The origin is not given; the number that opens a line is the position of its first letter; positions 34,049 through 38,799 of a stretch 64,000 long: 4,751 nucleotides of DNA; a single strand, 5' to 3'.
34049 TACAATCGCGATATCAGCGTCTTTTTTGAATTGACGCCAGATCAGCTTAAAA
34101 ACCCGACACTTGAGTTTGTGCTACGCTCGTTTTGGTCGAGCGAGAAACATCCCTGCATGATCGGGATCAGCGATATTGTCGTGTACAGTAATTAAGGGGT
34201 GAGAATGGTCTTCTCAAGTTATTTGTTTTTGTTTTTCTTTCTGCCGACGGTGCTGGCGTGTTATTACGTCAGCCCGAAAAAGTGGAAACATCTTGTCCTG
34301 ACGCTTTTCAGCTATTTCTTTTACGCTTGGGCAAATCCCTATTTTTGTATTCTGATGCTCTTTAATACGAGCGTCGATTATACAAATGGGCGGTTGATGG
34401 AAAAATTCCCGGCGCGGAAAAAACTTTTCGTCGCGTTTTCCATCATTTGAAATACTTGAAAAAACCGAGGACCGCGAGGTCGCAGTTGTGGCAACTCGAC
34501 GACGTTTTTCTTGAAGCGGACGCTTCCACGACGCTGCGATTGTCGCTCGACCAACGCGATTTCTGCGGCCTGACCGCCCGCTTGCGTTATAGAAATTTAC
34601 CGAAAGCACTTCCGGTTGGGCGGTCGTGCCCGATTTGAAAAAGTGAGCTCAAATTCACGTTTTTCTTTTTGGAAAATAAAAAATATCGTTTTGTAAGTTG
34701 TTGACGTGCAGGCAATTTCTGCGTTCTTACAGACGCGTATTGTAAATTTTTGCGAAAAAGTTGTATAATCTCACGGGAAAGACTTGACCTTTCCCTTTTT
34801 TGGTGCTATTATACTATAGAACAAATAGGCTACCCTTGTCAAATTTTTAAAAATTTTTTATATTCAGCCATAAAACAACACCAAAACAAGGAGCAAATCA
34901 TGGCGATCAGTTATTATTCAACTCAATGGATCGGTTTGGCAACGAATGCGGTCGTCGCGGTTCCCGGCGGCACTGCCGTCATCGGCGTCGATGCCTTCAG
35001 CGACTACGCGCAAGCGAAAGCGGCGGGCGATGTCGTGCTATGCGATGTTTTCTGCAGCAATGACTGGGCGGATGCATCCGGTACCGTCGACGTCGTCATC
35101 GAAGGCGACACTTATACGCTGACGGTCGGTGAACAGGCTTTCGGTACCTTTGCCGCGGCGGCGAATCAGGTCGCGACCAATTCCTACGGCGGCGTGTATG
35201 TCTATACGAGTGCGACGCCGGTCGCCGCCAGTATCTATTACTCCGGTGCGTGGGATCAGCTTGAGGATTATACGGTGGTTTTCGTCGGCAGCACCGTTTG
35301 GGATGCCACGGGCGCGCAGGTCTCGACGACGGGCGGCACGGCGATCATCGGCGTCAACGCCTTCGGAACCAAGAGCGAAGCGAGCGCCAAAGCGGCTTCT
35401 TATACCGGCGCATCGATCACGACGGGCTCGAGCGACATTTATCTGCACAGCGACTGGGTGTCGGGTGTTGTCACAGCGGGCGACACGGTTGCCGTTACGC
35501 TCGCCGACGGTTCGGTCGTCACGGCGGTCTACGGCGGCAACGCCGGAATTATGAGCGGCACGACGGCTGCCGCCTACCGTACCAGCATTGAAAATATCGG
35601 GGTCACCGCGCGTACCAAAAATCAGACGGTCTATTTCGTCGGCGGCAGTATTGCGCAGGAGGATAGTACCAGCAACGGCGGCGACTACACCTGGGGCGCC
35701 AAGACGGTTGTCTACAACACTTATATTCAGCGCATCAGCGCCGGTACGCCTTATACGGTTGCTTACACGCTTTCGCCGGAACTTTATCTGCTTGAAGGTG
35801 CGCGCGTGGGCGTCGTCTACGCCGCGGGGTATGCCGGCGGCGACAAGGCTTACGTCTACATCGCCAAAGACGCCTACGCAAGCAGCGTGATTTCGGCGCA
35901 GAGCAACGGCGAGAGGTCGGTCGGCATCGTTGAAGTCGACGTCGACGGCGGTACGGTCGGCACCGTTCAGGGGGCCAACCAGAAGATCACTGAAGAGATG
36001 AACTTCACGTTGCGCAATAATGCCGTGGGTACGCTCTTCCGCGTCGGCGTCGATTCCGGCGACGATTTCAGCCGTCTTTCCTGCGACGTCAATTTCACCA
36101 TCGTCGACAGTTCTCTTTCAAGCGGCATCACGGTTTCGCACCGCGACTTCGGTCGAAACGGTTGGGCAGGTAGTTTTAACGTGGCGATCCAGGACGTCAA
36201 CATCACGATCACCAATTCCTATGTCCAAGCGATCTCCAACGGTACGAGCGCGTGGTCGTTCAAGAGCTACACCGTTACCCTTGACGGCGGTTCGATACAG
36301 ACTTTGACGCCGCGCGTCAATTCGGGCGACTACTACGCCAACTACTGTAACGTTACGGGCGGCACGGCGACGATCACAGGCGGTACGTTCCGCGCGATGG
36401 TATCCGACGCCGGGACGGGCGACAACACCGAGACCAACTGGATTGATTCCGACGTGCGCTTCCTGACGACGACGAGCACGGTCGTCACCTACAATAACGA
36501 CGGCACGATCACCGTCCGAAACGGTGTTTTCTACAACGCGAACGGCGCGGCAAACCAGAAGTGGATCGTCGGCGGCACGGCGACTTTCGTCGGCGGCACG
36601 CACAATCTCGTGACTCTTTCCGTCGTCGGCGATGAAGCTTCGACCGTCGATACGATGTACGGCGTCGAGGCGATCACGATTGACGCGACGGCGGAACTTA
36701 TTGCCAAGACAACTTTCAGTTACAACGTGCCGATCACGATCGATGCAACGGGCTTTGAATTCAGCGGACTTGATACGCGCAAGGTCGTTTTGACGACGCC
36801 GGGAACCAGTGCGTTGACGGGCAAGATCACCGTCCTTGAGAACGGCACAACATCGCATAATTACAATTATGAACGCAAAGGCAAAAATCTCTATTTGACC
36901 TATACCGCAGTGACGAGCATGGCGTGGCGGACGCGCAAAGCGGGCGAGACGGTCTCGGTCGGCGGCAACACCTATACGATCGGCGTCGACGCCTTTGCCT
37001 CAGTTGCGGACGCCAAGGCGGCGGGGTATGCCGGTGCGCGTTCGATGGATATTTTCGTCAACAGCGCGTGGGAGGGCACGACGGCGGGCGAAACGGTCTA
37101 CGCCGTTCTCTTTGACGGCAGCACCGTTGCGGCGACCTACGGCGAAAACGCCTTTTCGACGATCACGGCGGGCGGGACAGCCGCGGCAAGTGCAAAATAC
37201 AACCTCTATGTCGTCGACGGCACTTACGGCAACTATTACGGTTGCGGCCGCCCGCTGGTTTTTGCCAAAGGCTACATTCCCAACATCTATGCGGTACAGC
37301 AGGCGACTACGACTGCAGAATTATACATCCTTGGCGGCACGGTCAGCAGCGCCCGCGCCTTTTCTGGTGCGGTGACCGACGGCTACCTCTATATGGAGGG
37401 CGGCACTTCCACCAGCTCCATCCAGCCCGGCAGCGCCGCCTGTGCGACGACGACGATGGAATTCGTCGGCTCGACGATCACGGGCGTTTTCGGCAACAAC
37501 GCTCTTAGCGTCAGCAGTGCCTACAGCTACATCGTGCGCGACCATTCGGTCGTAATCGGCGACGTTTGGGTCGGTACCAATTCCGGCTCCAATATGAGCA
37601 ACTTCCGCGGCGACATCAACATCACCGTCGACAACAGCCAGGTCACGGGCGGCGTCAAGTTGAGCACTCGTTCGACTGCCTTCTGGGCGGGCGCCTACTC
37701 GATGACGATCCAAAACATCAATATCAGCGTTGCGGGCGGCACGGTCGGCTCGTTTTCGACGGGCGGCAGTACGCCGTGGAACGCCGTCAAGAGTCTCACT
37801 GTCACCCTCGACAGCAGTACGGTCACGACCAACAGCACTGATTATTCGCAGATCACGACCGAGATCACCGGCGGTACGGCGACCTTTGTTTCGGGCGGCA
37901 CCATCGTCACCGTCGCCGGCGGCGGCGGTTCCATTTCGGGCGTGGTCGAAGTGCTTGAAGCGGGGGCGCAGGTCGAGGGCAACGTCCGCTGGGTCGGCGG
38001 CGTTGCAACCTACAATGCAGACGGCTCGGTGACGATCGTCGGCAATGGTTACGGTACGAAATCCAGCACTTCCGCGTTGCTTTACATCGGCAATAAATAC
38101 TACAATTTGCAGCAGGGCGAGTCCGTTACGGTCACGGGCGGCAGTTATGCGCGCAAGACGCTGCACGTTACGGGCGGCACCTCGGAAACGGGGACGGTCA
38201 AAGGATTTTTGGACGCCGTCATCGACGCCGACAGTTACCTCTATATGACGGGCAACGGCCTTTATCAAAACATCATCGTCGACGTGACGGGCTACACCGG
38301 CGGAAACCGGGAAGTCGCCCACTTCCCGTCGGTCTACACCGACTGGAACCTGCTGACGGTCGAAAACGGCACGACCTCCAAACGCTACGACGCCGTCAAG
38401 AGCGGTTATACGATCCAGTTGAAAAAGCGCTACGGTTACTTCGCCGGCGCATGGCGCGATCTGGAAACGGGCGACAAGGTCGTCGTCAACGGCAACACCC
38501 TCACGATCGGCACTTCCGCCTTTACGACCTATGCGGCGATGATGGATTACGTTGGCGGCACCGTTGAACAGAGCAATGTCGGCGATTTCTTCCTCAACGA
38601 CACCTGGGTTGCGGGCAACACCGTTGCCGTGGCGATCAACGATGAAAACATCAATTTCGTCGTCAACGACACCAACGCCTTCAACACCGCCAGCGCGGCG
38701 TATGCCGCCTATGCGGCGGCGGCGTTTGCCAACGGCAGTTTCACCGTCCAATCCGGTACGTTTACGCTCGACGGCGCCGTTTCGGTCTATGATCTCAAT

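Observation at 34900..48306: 13.4-kb uninterrupted ORF: 4468-aa modular beta-solenoid-like protein built around a recurrent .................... motif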

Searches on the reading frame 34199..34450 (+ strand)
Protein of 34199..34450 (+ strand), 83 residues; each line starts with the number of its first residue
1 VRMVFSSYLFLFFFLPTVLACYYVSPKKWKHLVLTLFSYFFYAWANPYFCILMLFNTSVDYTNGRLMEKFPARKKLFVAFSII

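Call 11: search_protein_families(library=pfam, proteins=[window:34199-34450:+], max_evalue=0.01)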
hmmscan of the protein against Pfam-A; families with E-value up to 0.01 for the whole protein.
window:34199-34450:+ (83 aa): 0 families

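Call 115: search_protein_families(library=pfam, proteins=[window:34199-34447:+], max_evalue=1)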
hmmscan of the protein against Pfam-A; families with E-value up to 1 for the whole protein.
window:34199-34447:+ (83 aa): 0 families

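Call 116: search_solved_structures(query=window:34199-34447:+, max_evalue=10)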
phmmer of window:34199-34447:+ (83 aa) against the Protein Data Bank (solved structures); distinct sequences matched with E-value up to 10: 0.

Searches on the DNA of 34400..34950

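Call 98: search_rna_families(source=window, start=34400, end=34950, threshold=evalue, max_evalue=1)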
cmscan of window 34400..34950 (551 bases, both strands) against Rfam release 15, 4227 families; matches with E-value up to 1: 1.
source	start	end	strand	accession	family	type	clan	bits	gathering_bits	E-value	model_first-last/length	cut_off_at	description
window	34580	34762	+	RF01441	S_pombe_snR46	Gene; snRNA; snoRNA; HACA-box;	CL00021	23.8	60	0.099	1-168/168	no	small nulceolar RNA snR46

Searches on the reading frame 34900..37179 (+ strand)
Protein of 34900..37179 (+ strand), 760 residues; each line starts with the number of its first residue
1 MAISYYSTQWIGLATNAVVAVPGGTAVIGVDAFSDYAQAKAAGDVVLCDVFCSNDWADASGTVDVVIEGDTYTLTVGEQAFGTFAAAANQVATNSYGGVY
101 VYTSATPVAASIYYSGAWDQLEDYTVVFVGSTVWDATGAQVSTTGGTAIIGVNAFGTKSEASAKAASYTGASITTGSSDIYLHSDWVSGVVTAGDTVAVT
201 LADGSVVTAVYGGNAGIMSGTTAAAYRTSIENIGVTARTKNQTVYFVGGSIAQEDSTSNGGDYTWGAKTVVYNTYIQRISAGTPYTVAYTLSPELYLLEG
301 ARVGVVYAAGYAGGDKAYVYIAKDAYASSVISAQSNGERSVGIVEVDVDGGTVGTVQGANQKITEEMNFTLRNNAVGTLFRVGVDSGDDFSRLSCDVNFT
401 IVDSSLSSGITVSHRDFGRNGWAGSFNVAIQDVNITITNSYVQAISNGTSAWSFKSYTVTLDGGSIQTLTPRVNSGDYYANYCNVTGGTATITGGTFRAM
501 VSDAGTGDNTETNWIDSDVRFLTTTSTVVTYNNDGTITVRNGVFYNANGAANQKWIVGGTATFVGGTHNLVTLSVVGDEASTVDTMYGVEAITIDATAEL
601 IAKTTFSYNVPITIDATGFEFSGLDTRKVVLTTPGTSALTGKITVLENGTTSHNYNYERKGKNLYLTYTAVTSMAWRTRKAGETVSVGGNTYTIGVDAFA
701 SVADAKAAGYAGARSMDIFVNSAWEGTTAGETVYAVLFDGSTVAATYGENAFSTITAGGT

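Call 51: predict_structure(alignment_id=A2)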
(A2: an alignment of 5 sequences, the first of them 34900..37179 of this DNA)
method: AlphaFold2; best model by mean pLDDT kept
length: 760 residues; sequences in the alignment: 5
mean_pLDDT: 71.1   pTM: 0.64
mean pLDDT of the five models: 71.1, 68.3, 60.0, 52.6, 51.1
residues with pLDDT >= 90: 93; 70-90: 388; 50-70: 144; < 50: 135
segments of 3 or more residues with pLDDT < 50: 104-110, 255-259, 385-391, 415-428, 450-453, 472-524, 530-538, 543-569, 757-760
pLDDT, mean of each block of 10 residues (from residue 1): 75 72 83 85 86 82 85 87 69 64 49 77 66 79 64 79 68 73 81 83 83 79 76 82 85 55 79 88 60 84 85 77 92 64 88 81 81 91 54 74 93 51 41 87 74 66 88 34 25 27 28 36 49 45 45 37 38 86 80 90 75 85 77 68 73 75 84 82 77 82 76 76 82 70 75 60
secondary structure, 60 per line:
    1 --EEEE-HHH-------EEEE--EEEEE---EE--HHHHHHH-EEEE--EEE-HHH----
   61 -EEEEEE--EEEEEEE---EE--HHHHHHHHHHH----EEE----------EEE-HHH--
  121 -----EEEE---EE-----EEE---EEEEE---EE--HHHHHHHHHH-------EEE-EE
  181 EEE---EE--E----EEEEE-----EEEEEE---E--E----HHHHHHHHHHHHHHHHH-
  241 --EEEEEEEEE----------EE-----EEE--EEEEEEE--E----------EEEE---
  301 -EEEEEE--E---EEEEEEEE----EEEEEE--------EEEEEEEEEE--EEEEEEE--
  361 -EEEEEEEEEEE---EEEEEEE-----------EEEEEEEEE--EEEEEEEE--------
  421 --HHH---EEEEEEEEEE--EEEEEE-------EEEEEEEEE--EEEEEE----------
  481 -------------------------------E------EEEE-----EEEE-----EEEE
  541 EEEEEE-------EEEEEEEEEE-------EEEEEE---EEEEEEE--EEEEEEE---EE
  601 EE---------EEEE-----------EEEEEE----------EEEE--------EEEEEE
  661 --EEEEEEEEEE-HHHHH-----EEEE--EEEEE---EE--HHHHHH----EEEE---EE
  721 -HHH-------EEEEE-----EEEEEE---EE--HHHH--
elements in order (helices of 4 or more, strands of 3 or more residues): E3-6 E18-21 E24-28 H36-42 E44-47 E50-52 E62-67 E70-76 H84-94 E99-101 E112-114 E126-129 E140-142 E146-150 H158-167 E175-177 E179-183 E196-200 E206-211 H223-239 E243-251 E269-271 E274-280 E294-297 E302-307 E314-321 E326-331 E340-349 E352-358 E362-372 E376-382 E394-402 E405-412 E429-438 E441-446 E454-462 E465-470 E519-522 E528-531 E537-546 E554-563 E571-576 E580-586 E589-595 E599-602 E612-615 E627-632 E643-646 E655-660 E663-672 H674-678 E684-687 E690-694 H702-707 E712-715 E732-736 E742-747 H755-758

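Call 55: fold_search(model_id=the predicted structure, library=pdb)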
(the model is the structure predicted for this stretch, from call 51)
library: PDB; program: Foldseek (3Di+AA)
matches with E <= 10: 112; with E <= 0.001: 0
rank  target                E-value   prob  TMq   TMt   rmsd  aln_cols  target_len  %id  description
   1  4kh3                  1.4e-01  0.05  0.07  0.10  21.5       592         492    9  Structure of a bacterial self-associating protein (released 2014-01-15)
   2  7koh_A                1.6e-01  0.04  0.07  0.08  22.1       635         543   10  Crystal structure of antigen 43 from Escherichia coli EDL933 (released 2022-03-09)
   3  8ja4                  3.7e-01  0.13  0.16  0.21  17.5       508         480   12  Structure of the alginate epimerase/lyase (released 2024-05-08)
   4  7ko9                  4.2e-01  0.09  0.12  0.16  22.2       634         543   10  Crystal structure of antigen 43 from uropathogenic Escherichia coli UTI89 (released 2022-03-09)
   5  8iq9_A                7.2e-01  0.10  0.14  0.18  15.0       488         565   10  Crystal structure of trimeric K2-2 TSP in complex with tetrasaccharide and octasaccharide (released 2024-02-21)
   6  9rkv_N                9.5e-01  0.12  0.14  0.18  24.8       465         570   10  Agrobacterium phage 7-7-1 tail fibers (released 2025-12-10)
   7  1dab                  9.5e-01  0.11  0.16  0.20  16.1       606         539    9  The Structure of Bordetella Pertussis Virulence Factor P.69 Pertactin (released 1999-12-15)
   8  8iqe_A                1.1e+00  0.15  0.16  0.20  11.1       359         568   11  Crystal structure of tetrameric K2-2 TSP (released 2024-02-21)
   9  8rt6_v                1.1e+00  0.09  0.04  0.20  14.6       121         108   12  Conformation-A of the full-length outer membrane core complex (TrwH/VirB7, TrwF/VirB9, TrwE/VirB10CTD) from the fully- (released 2024-06-19)
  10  4mr0_B                1.2e+00  0.08  0.18  0.26  17.2       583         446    9  Crystal structure of PfbA, a surface adhesin of Streptococcus pneumoniae (released 2014-02-05)
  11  3t9g_A                1.2e+00  0.06  0.08  0.21  14.7       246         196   12  The crystal structure of family 3 pectate lyase from Caldicellulosiruptor bescii (released 2012-05-09)
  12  8rt6_B                1.4e+00  0.08  0.04  0.11  14.8       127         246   12  Conformation-A of the full-length outer membrane core complex (TrwH/VirB7, TrwF/VirB9, TrwE/VirB10CTD) from the fully- (released 2024-06-19)
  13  8iq5_D                1.5e+00  0.16  0.18  0.22  10.9       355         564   12  Crystal structure of trimeric K2-2 TSP (released 2024-02-21)
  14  8iqe_B                1.5e+00  0.11  0.17  0.22  14.8       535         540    9  Crystal structure of tetrameric K2-2 TSP (released 2024-02-21)
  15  4z03_B                1.5e+00  0.07  0.09  0.22  12.6       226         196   12  C. bescii Family 3 pectate lyase double mutant K108A in complex with trigalacturonic acid (released 2015-12-23)
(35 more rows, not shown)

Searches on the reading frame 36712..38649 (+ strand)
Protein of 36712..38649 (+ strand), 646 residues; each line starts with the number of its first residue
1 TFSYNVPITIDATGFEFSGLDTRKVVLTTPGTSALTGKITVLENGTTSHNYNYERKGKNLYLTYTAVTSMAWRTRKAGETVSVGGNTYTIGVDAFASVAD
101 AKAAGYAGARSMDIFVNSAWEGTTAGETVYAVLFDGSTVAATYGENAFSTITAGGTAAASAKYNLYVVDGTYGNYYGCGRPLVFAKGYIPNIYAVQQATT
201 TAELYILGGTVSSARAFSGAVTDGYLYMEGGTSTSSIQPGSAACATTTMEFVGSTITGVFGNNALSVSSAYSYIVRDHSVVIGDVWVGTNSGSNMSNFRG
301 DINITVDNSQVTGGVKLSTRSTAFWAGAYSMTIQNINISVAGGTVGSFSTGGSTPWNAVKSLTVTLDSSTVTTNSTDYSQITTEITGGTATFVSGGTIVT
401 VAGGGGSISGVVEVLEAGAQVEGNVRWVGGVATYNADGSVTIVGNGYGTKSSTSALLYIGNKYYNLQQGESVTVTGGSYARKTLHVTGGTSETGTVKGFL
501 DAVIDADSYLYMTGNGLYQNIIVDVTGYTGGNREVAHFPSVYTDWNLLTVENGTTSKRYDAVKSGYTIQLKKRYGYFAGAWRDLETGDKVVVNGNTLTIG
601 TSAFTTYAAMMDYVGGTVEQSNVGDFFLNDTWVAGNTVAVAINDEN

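Call 15: find_homologous_proteins(query=window:36712-38649:+, max_evalue=0.001)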
Query window:36712-38649:+: 8000 candidates shared short words with the query, none scored E <= 0.001.

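Call 24: find_related_loci(query=window:36712-38649:+, collection=genome_contigs, flank=10000)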
Query window:36712-38649:+ (646 aa) in genome_contigs; peptide patterns used: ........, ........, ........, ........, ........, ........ (x = any residue, [..] = any of these).
82 stretches matched a pattern, but none encodes a relative of the query by tblastn (E <= 1e-3).
